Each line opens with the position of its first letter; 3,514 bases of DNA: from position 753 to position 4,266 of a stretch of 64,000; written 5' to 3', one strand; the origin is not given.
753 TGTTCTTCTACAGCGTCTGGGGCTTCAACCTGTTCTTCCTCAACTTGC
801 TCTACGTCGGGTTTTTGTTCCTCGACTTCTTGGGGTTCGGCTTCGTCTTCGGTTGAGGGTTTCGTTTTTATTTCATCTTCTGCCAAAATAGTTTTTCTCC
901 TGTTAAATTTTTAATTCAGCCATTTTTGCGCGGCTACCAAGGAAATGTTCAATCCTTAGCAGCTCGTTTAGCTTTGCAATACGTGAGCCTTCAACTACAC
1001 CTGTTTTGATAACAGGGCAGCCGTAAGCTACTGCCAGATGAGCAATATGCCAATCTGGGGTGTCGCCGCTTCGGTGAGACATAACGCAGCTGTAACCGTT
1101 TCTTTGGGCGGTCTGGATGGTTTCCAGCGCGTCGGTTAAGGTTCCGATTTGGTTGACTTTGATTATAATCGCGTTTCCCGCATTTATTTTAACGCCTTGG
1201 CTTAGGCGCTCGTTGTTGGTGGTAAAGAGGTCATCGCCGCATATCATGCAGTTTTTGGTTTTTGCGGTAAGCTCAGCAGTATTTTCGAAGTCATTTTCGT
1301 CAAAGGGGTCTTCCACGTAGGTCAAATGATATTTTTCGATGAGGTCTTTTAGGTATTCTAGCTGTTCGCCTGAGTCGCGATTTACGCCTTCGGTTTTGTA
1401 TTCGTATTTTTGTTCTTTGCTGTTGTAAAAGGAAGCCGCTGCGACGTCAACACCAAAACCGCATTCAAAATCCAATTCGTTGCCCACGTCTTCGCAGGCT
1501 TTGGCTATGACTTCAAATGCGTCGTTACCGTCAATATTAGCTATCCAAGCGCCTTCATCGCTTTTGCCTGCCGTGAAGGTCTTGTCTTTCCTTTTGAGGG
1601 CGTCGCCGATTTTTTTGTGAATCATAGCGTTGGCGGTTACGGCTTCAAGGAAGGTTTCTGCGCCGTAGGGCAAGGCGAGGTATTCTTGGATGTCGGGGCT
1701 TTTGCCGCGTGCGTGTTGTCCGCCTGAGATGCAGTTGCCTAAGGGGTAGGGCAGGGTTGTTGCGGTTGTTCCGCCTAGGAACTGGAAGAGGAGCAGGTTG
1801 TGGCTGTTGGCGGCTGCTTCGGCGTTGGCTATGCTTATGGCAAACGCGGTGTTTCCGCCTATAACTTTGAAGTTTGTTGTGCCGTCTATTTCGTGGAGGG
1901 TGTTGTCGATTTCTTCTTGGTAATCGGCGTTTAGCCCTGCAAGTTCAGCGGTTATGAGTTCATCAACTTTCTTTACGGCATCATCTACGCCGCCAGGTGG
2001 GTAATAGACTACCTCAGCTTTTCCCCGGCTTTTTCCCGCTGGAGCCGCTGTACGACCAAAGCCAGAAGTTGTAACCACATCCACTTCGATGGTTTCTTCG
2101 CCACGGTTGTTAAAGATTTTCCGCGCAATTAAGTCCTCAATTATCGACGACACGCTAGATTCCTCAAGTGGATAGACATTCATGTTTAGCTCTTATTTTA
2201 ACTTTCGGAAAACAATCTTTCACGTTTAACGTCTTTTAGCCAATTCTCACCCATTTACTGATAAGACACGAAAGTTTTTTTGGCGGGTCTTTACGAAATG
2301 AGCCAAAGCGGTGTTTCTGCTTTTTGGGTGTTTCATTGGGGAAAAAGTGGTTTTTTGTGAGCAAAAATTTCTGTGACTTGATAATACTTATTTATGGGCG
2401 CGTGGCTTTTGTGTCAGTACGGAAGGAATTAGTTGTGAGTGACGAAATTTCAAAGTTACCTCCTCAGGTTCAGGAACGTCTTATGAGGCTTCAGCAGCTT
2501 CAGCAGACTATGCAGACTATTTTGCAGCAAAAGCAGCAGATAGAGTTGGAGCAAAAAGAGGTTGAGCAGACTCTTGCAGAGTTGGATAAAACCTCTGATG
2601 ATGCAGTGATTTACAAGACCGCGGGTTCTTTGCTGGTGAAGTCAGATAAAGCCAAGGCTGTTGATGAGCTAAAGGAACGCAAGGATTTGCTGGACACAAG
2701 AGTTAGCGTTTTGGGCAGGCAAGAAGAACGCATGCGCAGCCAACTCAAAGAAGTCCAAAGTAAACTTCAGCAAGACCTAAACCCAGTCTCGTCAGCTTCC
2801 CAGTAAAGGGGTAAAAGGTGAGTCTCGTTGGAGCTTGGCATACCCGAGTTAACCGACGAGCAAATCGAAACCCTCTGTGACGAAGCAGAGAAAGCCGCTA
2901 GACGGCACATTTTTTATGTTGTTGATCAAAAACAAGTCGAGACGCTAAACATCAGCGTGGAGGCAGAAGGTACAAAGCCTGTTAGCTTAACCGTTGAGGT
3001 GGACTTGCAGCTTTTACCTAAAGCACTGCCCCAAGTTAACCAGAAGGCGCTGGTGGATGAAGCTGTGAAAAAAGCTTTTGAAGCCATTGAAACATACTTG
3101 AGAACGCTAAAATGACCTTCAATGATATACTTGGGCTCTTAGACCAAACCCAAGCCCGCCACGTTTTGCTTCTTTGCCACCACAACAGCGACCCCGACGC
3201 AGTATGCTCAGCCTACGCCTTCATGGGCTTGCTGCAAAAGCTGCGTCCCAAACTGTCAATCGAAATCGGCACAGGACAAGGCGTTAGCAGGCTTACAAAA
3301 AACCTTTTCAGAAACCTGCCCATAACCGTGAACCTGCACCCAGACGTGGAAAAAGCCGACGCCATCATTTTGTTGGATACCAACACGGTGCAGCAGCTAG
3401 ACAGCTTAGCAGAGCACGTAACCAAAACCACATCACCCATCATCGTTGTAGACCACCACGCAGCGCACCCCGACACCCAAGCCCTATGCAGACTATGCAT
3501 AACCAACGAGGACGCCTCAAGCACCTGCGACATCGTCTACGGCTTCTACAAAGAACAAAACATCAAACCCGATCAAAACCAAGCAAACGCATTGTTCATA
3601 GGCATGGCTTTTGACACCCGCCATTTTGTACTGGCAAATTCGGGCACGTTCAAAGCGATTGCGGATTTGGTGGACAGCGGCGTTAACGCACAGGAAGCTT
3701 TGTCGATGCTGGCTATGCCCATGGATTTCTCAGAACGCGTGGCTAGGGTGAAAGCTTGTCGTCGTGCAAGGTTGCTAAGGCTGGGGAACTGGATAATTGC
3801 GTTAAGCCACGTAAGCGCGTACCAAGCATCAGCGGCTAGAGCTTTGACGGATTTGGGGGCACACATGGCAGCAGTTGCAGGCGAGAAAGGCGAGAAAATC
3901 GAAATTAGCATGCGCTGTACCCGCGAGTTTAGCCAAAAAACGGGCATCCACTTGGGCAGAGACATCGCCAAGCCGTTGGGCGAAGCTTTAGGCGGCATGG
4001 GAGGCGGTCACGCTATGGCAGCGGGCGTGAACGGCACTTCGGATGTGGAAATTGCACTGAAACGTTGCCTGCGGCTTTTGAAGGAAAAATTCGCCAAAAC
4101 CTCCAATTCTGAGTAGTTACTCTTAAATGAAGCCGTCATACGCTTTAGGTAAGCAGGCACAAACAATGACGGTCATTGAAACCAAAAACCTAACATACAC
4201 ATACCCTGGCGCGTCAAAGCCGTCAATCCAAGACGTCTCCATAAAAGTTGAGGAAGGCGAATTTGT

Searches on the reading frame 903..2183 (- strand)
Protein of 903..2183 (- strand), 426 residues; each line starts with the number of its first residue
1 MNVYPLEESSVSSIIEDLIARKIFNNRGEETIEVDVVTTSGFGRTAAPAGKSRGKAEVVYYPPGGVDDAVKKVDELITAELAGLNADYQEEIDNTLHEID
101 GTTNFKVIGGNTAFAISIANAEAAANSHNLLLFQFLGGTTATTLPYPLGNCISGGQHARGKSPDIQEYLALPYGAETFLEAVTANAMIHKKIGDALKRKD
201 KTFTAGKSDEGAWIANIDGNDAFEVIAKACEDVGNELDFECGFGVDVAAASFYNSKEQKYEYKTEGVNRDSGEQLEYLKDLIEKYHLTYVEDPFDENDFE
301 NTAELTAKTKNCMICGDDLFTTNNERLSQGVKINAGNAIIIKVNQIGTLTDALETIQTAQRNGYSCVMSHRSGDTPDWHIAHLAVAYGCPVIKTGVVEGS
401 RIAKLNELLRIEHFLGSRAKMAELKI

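Call 48: search_protein_families(library=pfam, proteins=[window:903-2183:-], max_evalue=0.001)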
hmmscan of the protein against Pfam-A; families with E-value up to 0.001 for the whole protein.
window:903-2183:- (426 aa): 3 families
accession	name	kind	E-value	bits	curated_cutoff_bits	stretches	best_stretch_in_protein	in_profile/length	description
PF00113.28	Enolase_C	-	8.2e-71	239.1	21.5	1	142-422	2-288/296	Enolase, C-terminal TIM barrel domain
PF03952.21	Enolase_N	-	2.9e-32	112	35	1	15-136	1-131/131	Enolase, N-terminal domain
PF13378.12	MR_MLE_C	-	3.9e-09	37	29.4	1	213-389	25-171/219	Enolase C-terminal domain-like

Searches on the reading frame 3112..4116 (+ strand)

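Call 48: search_protein_families(library=pfam, proteins=[window:3112-4116:+], max_evalue=0.001)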
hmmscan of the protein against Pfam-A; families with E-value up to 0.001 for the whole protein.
window:3112-4116:+ (334 aa): 2 families
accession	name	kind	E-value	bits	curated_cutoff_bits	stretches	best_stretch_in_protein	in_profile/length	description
PF01368.27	DHH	-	6e-17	62.5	28.1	1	18-165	2-125/125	DHH family, N-terminal domain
PF02272.25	DHHA1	-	9.5e-09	36.1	25.9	1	241-327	22-100/102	DHHA1 domain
